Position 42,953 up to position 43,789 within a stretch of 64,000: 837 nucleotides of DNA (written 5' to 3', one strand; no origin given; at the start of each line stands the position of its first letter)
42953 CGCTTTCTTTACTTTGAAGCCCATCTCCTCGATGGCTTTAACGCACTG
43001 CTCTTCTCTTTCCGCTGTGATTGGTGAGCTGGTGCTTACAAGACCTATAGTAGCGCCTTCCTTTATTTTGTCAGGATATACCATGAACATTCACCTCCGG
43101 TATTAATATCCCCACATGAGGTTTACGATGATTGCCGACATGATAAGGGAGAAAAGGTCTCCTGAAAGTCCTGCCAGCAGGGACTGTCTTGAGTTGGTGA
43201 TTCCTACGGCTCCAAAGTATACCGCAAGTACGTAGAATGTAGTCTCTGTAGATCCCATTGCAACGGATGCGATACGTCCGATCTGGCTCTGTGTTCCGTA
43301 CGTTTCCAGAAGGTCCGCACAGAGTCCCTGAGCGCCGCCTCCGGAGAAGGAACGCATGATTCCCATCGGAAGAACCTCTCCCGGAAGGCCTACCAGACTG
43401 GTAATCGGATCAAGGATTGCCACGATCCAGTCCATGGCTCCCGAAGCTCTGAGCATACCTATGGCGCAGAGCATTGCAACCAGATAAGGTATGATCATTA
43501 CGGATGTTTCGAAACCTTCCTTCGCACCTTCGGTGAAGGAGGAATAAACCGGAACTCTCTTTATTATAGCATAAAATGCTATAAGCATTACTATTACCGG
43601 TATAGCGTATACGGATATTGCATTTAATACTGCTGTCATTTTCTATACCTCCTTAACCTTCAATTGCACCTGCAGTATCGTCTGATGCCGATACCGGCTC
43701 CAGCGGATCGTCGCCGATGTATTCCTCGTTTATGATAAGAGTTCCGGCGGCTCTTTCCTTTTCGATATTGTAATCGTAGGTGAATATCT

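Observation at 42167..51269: Two paralogous sigma54-driven spmA-spmB-LD-carboxypeptidase modules, each with a divergent unknown membrane protein, flank dapF-lysA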

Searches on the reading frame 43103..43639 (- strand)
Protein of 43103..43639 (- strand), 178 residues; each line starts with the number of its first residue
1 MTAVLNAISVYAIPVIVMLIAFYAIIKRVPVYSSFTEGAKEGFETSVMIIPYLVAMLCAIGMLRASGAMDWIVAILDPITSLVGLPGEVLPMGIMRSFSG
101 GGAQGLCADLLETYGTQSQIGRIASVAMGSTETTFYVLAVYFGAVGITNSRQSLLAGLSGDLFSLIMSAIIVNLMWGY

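Call 6: search_protein_families(library=pfam, proteins=[window:43103-43639:-], max_evalue=0.01)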
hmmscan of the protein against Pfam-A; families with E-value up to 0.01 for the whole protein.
window:43103-43639:- (178 aa): 1 family
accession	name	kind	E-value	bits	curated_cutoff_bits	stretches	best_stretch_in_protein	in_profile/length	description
PF07670.19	Gate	-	1.7e-14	54.6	29.6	1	48-147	3-103/104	Nucleoside recognition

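Call 12: search_protein_families(library=ncbifam, proteins=[window:43103-43639:-], max_evalue=0.001)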
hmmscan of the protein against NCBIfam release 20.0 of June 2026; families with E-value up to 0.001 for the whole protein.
window:43103-43639:- (178 aa): 1 family
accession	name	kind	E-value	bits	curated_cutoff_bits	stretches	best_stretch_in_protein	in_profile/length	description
NF007811.0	PRK10519.1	equivalog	3.4e-11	42.9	111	1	31-114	11-95/155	hypothetical protein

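Call 19: find_encoding_contigs(protein=window:43103-43639:-, flank=10000, max_places=6)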
Protein window:43103-43639:- (178 aa): 22 contigs read that carry it; 6 places shown.
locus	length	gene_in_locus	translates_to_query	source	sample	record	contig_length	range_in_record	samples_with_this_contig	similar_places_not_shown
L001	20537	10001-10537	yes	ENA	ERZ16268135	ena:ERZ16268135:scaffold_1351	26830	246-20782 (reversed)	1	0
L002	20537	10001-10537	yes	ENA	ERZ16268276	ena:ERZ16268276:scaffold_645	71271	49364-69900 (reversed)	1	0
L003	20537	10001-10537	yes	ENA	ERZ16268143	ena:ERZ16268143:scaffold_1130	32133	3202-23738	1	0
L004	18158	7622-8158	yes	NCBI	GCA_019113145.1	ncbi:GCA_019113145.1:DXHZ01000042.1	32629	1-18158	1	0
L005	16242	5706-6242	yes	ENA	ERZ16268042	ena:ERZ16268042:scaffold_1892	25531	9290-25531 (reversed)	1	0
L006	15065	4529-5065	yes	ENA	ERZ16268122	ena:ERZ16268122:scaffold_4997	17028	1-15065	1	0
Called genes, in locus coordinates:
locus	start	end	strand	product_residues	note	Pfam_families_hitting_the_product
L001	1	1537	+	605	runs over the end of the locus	PF00989:PAS (faint), PF13188:PAS_8 (faint), PF13426:PAS_9 (faint), PF00158:Sigma54_activat, PF14532:Sigma54_activ_2, PF00004:AAA, PF07728:AAA_5, PF25601:AAA_lid_14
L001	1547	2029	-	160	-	-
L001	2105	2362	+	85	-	-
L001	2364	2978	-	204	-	-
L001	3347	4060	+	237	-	PF07670:Gate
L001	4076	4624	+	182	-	PF07670:Gate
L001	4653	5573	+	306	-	PF02016:Peptidase_S66, PF17676:Peptidase_S66C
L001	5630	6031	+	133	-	-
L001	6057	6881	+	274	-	PF01678:DAP_epimerase, PF26317:CntK_N, PF01678:DAP_epimerase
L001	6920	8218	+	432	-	PF00278:Orn_DAP_Arg_deC, PF02784:Orn_Arg_deC_N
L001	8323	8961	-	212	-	-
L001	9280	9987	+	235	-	PF07670:Gate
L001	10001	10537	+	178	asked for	PF07670:Gate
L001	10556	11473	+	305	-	PF02016:Peptidase_S66, PF17676:Peptidase_S66C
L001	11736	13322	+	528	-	PF13177:DNA_pol3_delta2, PF00004:AAA, PF22608:DNAX_ATPase_lid, PF12169:DNA_pol3_gamma3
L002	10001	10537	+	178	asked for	PF07670:Gate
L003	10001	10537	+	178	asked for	PF07670:Gate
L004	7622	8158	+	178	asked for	PF07670:Gate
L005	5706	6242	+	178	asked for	PF07670:Gate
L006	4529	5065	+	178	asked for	PF07670:Gate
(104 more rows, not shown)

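Call 20: find_homologous_proteins(query=window:43103-43639:-, max_evalue=0.00001)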
Query window:43103-43639:- (178 aa): 7955 proteins with E <= 0.00001 among 8000 candidates; the best 120 are listed.
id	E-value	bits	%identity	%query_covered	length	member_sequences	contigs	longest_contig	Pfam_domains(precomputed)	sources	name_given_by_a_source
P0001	3.5e-104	364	99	100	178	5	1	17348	PF07670.20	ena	-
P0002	2.3e-98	345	97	100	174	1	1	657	PF07670.20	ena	-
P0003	3.9e-86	306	79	100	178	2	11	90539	PF07670.20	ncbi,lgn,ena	-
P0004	8.4e-86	304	80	100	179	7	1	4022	PF07670.20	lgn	-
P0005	1.5e-85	304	82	100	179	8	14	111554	PF07670.20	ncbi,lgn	-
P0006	4.4e-85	302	81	100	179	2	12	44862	PF07670.20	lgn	-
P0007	1.3e-84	301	79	100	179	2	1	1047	PF07670.20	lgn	-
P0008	8.0e-84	298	80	99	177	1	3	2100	PF07670.20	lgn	-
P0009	9.6e-84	298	78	99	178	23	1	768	PF07670.20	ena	-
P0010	1.5e-83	297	79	99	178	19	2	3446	PF07670.20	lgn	-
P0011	2.7e-83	296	80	99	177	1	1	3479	PF07670.20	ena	-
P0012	3.3e-83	296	79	99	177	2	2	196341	PF07670.20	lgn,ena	-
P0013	3.3e-83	296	80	99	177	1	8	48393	PF07670.20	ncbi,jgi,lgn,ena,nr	ncbi:MAG: nucleoside recognition domain-containing protein [Eubacteriales bacterium]|jgi:spore matur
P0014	4.9e-83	295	78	99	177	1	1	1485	PF07670.20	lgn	-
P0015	1.5e-82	294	78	99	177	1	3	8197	PF07670.20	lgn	-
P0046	3.1e-80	286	76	99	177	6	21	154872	PF07670.20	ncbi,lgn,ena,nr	ncbi:spore maturation protein [Anaerovoracaceae bacterium 42-11]|nr:spore maturation protein [Emerge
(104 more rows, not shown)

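Call 22: find_related_loci(query=A1, collection=genome_contigs, flank=10000)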
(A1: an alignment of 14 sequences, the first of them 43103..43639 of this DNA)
Query A1 (178 aa) in genome_contigs; peptide patterns used: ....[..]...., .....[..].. (x = any residue, [..] = any of these).
600 stretches matched a pattern (row limit reached: there are more); 589 encode a relative of the query (tblastn E <= 1e-3); the best 80 are kept; 80 distinct loci.
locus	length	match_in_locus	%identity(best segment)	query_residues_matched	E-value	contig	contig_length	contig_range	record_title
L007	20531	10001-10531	79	1-176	3e-93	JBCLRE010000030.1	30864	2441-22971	Anaerovoracaceae bacterium 42-11 voucher GPTB0096 scaffold30, whole genome shotgun sequence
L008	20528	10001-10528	77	1-176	6e-91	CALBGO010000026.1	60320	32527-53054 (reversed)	MAG TPA_asm: uncultured Eubacterium sp. isolate ERR318692_bin.93_CONCOCT_v1.1_MAG genome assembly, contig: ERZ1764598.51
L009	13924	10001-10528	74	1-176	3e-87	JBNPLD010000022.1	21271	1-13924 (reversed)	Anaerovoracaceae bacterium SGI.195 HD314_21, whole genome shotgun sequence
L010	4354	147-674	74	1-176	2e-87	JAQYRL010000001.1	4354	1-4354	MAG: Clostridiales bacterium isolate SUG2129 k141_1908551, whole genome shotgun sequence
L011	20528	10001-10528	75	1-176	4e-87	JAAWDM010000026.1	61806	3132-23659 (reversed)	MAG: Bacillota bacterium isolate ABMPRH_132_0 k141_693687, whole genome shotgun sequence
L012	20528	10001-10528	74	1-176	1e-86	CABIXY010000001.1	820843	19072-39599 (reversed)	Eubacteriaceae bacterium isolate MGYG-HGUT-00063 genome assembly, contig: .14207_7_28.1, whole genome shotgun sequence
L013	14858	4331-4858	73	1-176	3e-86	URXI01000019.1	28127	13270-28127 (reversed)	uncultured Eubacterium sp. isolate UMGS1437 genome assembly, contig: NODE_287_length_28127_cov_2.406704, whole genome sh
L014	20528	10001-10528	75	1-176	3e-86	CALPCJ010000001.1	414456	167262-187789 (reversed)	Senimuribacter sp. DSM 106208 isolate Eubacteriaceae_gen_nov1_DSM106208 genome assembly, contig: NODE_1_length_414456_co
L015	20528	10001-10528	73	1-176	8e-86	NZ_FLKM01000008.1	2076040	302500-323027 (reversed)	Emergencia timonensis strain SN18, whole genome shotgun sequence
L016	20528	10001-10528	73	1-176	7e-85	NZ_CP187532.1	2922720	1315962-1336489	Ihubacter sp. rT4E-8 chromosome, complete genome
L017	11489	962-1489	72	1-176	1e-84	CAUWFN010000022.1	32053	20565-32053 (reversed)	MAG: uncultured Clostridia bacterium isolate SRS10476997__bin172 genome assembly, contig: SRS10476997_NODE_1596_length_3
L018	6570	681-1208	73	1-176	1e-83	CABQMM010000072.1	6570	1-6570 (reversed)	MAG TPA_asm: uncultured Firmicutes bacterium isolate MGYG-HGUT-00711 genome assembly, contig: GUT_GENOME024845_72, whole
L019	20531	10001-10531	72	1-176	3e-84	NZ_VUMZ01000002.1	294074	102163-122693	Hornefia butyriciproducens strain WCA-MUC-591-APC-3H seq2, whole genome shotgun sequence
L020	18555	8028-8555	73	1-176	2e-83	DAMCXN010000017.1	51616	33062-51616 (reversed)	MAG TPA_asm: Aminipila sp. isolate CTOTU50175 NODE_168_length_51616_cov_3.071197, whole genome shotgun sequence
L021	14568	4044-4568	72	4-178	5e-83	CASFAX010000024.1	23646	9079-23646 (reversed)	uncultured Firmicutes bacterium isolate A23_L1_391391_idba_bin.82 genome assembly, contig: A23_L1_391391_idba_bin.82.fa_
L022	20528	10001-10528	72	1-176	2e-82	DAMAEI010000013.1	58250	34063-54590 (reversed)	MAG TPA_asm: Sedimentibacter sp. isolate CTOTU48041 NODE_80_length_58250_cov_2.806135, whole genome shotgun sequence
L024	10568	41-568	68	1-176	2e-81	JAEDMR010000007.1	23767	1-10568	MAG: Bacillota bacterium isolate MAG271 NODE_1805_length_23767_cov_4.414685, whole genome shotgun sequence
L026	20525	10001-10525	69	2-176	5e-81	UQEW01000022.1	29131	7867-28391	uncultured Clostridiales bacterium isolate UMGS207 genome assembly, contig: NODE_500_length_29131_cov_5.34692, whole gen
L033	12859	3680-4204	69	2-176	4e-75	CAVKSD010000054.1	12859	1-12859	Bacteroidaceae bacterium isolate G02636-L1_cleanbin_000005 genome assembly, contig: Spades_G02636-L1_contig_1941, whole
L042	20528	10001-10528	56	2-176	3e-59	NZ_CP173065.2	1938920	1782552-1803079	Cetobacterium somerae ATCC BAA-474 chromosome, complete genome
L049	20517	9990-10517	51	2-177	3e-57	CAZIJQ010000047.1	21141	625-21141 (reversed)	MAG TPA_asm: uncultured bacterium isolate SRP200020_co6_38 genome assembly, contig: NODE_1560_length_21141_cov_39.120554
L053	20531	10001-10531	53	1-177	2e-57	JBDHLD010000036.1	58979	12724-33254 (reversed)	MAG: Gemmatimonadota bacterium isolate BHB10-38_Bin_83 BHB10-38_Bin_83_scaffold_3861, whole genome shotgun sequence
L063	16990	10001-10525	50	3-177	1e-55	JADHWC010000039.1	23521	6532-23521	MAG: Candidatus Neomarinimicrobiota bacterium isolate BS750m-G17 BS-750m-C3024, whole genome shotgun sequence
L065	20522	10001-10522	49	4-177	1e-55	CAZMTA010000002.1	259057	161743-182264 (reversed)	MAG TPA_asm: uncultured Gemmatimonadaceae bacterium isolate SRP321284_co1_162 genome assembly, contig: NODE_31_length_25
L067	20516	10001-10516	51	5-176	1e-55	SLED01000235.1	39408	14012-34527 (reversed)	MAG: Salinibacteraceae bacterium isolate CSSed162cmB_571 CSSed16-2cmB-1126, whole genome shotgun sequence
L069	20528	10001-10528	48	1-176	1e-55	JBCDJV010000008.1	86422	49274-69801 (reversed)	MAG: Bacteroidota bacterium isolate P01_H01_bin.43 k141_3149591_length_86422_cov_28.7748, whole genome shotgun sequence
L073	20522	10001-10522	50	4-177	3e-55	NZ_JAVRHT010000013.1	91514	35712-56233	Rubrivirga litoralis strain F394 13, whole genome shotgun sequence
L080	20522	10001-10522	49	4-177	2e-54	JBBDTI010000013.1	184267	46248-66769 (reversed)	MAG: Rhodothermales bacterium isolate LejiaC_62_68 Lejia_C_128_length_184267_cov_41, whole genome shotgun sequence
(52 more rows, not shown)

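Call 40: search_protein_families(library=pfam, proteins=[L015:61-828:+, L015:3162-3995:+, L015:3992-5194:-, L015:5125-6336:-, L015:6452-7402:+, L015:13851-14417:+, L015:14468-15658:-, L015:15660-16241:-, L015:16466-17233:+, L015:17246-18619:+], max_evalue=0.0001)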
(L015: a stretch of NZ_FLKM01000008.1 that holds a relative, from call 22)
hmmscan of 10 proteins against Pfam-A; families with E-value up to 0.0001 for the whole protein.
L015:61-828:+ (255 aa): 1 family
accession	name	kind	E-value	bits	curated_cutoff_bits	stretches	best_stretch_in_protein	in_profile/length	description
PF03466.25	LysR_substrate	-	3.1e-21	76.2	28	1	50-251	7-206/209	LysR substrate binding domain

L015:3162-3995:+ (277 aa): 1 family
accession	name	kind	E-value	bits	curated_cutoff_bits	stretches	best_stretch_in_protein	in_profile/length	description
PF04951.18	Peptidase_M55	-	1.1e-92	310.7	25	1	1-261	1-261/264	D-aminopeptidase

L015:3992-5194:- (400 aa): 2 families
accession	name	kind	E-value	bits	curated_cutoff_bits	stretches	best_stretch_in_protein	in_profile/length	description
PF01168.26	Ala_racemase_N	-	1.4e-59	201.9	24.1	1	38-255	1-219/220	Alanine racemase, N-terminal domain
PF00842.27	Ala_racemase_C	-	1.3e-40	138.4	25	1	267-394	1-127/127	Alanine racemase, C-terminal domain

L015:5125-6336:- (403 aa): 2 families
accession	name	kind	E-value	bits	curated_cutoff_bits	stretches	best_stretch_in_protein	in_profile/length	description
PF01546.33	Peptidase_M20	-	1.6e-37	129.8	24.6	1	82-387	2-197/206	Peptidase family M20/M25/M40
PF07687.19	M20_dimer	-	7e-10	39.3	21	1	193-292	6-105/107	Peptidase dimerisation domain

L015:6452-7402:+ (316 aa): 1 family
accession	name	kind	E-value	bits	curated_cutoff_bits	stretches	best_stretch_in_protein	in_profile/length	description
PF01244.27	Peptidase_M19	-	1.3e-84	284.6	26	1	2-311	7-318/319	Membrane dipeptidase (Peptidase family M19)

L015:13851-14417:+ (188 aa): 1 family
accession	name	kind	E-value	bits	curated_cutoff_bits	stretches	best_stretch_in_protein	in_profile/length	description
PF01427.22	Peptidase_M15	-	2.6e-33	116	27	1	7-176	5-185/199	D-ala-D-ala dipeptidase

L015:14468-15658:- (396 aa): 1 family
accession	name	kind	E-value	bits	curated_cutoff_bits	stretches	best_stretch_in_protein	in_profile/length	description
PF01996.21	F420_ligase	-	2.2e-54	184.7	25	1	11-389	1-218/218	F420-0:Gamma-glutamyl ligase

L015:15660-16241:- (193 aa): 1 family
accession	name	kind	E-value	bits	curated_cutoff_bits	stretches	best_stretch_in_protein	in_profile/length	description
PF00075.30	RNase_H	-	4.7e-32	111.5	25.8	1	15-151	5-135/141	RNase H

L015:16466-17233:+ (255 aa): 1 family
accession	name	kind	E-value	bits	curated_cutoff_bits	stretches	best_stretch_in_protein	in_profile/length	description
PF00857.26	Isochorismatase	-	1.2e-31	110.5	27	1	51-245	1-174/175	Isochorismatase domain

L015:17246-18619:+ (457 aa): 2 families
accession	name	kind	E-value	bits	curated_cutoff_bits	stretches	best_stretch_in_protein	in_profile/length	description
PF13520.12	AA_permease_2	-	2e-39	136.2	27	1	15-402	7-406/427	Amino acid permease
PF00324.27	AA_permease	-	7e-22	78.2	24.6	1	15-397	3-417/470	Amino acid permease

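Call 55: search_protein_families(library=ncbifam, proteins=[L015:13851-14417:+], max_evalue=1e-10)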
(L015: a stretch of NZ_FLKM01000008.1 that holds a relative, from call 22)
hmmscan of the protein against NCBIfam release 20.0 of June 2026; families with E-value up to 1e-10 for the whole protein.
L015:13851-14417:+ (188 aa): 2 families
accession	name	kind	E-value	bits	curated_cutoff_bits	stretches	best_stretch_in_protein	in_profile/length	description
NF007557.0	PRK10178.1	equivalog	1.1e-43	149.1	176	1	2-176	2-169/188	D-alanyl-D-alanine dipeptidase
NF033115.1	dipept_VanX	equivalog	4.5e-22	78.8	320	1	18-186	14-195/199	D-Ala-D-Ala dipeptidase VanX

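Call 68: search_protein_families(library=pfam, proteins=[L042:3793-6858:+, L042:6885-7847:+, L042:7847-9352:+, L042:11503-12042:-, L042:12291-13532:+, L042:13559-14356:+, L042:14474-14905:+, L042:15734-16330:+], max_evalue=0.0001)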
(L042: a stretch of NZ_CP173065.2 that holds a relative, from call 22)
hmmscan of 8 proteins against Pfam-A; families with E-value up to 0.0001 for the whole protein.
L042:3793-6858:+ (1021 aa): 5 families
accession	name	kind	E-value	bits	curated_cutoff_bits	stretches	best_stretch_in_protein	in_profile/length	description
PF00580.27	UvrD-helicase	-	7.1e-34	118.2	23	1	4-423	16-265/271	UvrD/REP helicase N-terminal domain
PF13361.12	UvrD_C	-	7.2e-26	91.9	25.6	1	437-804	5-346/350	UvrD-like helicase C-terminal domain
PF13245.12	AAA_19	-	9.7e-14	52.1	25.1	2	371-412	91-132/134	AAA domain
PF13538.12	UvrD_C_2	-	1.7e-08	34.6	27.4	0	783-804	31-52/52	UvrD-like helicase C-terminal domain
PF13087.12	AAA_12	-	1.2e-05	25.4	27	0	418-548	3-132/195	AAA domain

L042:6885-7847:+ (320 aa): 3 families
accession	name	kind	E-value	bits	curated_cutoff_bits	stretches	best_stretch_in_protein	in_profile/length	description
PF13416.11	SBP_bac_8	-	2.1e-14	54.4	27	1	40-272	6-257/279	Bacterial extracellular solute-binding protein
PF13343.11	SBP_bac_6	-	3.2e-13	50.2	24.6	1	66-306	1-245/245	Bacterial extracellular solute-binding protein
PF01547.30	SBP_bac_1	-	1.1e-10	42.4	26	1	40-266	17-307/307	Bacterial extracellular solute-binding protein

L042:7847-9352:+ (501 aa): 1 family
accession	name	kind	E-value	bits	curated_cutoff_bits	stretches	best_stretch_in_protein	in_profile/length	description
PF00528.27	BPD_transp_1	-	3.6e-17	63.1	26.4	2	59-239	2-172/184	Binding-protein-dependent transport system inner membrane component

L042:11503-12042:- (179 aa): 1 family
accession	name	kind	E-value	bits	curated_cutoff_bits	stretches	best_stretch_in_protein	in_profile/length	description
PF03729.18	DUF308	-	1.5e-18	67.3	25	3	14-85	1-72/73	Short repeat of unknown function (DUF308)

L042:12291-13532:+ (413 aa): 1 family
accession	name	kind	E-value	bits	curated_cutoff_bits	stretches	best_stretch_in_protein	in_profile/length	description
PF03616.19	Glt_symporter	-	1.2e-124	416.2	26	1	19-379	2-367/368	Sodium/glutamate symporter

L042:13559-14356:+ (265 aa): 1 family
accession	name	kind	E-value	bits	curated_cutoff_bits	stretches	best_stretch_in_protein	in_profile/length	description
PF01177.27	Asp_Glu_race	-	9.8e-25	88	31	1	11-207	8-208/211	Asp/Glu/Hydantoin racemase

L042:14474-14905:+ (143 aa): 0 families

L042:15734-16330:+ (198 aa): 1 family
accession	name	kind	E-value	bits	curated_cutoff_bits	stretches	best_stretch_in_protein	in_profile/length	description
PF14091.12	DUF4269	-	5.2e-49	166.8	28.9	1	26-177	1-151/151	Domain of unknown function (DUF4269)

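Call 79: search_protein_families(library=pfam, proteins=[L024:2938-3771:+, L026:13786-14538:-, L022:13033-13773:+, L017:5434-6345:-, L019:13470-15266:+, L008:17614-18660:+, L033:6585-7355:+], max_evalue=0.0001)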
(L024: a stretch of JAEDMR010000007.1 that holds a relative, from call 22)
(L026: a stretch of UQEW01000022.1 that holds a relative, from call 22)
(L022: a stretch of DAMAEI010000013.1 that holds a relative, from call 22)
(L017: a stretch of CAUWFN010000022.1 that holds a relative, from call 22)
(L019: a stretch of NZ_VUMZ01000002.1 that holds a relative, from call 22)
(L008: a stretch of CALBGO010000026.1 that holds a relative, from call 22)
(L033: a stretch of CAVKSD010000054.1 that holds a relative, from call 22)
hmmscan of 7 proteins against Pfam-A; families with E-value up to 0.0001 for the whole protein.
L024:2938-3771:+ (277 aa): 1 family
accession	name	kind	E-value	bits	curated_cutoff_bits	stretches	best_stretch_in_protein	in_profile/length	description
PF13354.11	Beta-lactamase2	-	3e-56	190.6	22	1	36-247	1-213/214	Beta-lactamase enzyme family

L026:13786-14538:- (250 aa): 5 families
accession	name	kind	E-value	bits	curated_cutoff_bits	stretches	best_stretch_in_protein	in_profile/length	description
PF00005.33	ABC_tran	-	2.2e-37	129.2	25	1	17-175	1-137/137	ABC transporter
PF13304.12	AAA_21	-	1.8e-13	51.7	27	2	140-205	231-299/304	AAA domain, putative AbiEii toxin, Type IV TA system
PF02463.25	SMC_N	-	1.8e-09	37.8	40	1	28-212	25-205/220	RecF/RecN/SMC N terminal domain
PF13175.12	AAA_15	-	3.6e-08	33.9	32.1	1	22-133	19-142/374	AAA ATPase domain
PF13166.12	AAA_13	-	9.6e-07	28.3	36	0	164-240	526-599/713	AAA domain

L022:13033-13773:+ (246 aa): 2 families
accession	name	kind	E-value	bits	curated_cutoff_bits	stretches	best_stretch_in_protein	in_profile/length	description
PF00005.33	ABC_tran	-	3.3e-28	99.4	25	1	20-158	2-136/137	ABC transporter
PF03193.22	RsgA_GTPase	-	1.2e-05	25.6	30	1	7-71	85-148/174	RsgA GTPase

L017:5434-6345:- (303 aa): 4 families
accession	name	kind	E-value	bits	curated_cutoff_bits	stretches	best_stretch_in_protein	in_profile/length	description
PF00005.33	ABC_tran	-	7.9e-22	78.8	25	1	38-174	4-137/137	ABC transporter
PF13304.12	AAA_21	-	2.9e-15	57.6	27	2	104-205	174-298/304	AAA domain, putative AbiEii toxin, Type IV TA system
PF02463.25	SMC_N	-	1.7e-05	24.8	40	0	28-206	7-198/220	RecF/RecN/SMC N terminal domain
PF13476.12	AAA_23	-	4.1e-05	24.7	27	1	23-66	3-40/201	AAA domain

L019:13470-15266:+ (598 aa): 3 families
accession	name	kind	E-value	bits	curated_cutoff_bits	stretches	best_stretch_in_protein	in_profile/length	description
PF00768.25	Peptidase_S11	-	1.6e-41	142.8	27.6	1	222-466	19-238/239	D-alanyl-D-alanine carboxypeptidase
PF13354.11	Beta-lactamase2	-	3.2e-12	46.7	22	1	217-389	1-148/214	Beta-lactamase enzyme family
PF00144.29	Beta-lactamase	-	3e-07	30.4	27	1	214-301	13-99/329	Beta-lactamase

L008:17614-18660:+ (348 aa): 3 families
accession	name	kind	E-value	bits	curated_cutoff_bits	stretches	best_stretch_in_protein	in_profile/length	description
PF00768.25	Peptidase_S11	-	1.2e-44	153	27.6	1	44-279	9-237/239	D-alanyl-D-alanine carboxypeptidase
PF02113.21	Peptidase_S13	-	1.5e-08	34.3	22.8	1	47-86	17-57/444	D-Ala-D-Ala carboxypeptidase 3 (S13) family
PF13354.11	Beta-lactamase2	-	4.1e-06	26.7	22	1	56-192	8-142/214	Beta-lactamase enzyme family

L033:6585-7355:+ (256 aa): 1 family
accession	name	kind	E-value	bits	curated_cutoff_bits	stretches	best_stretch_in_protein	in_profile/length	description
PF13354.11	Beta-lactamase2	-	2.3e-52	177.9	22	1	18-229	1-213/214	Beta-lactamase enzyme family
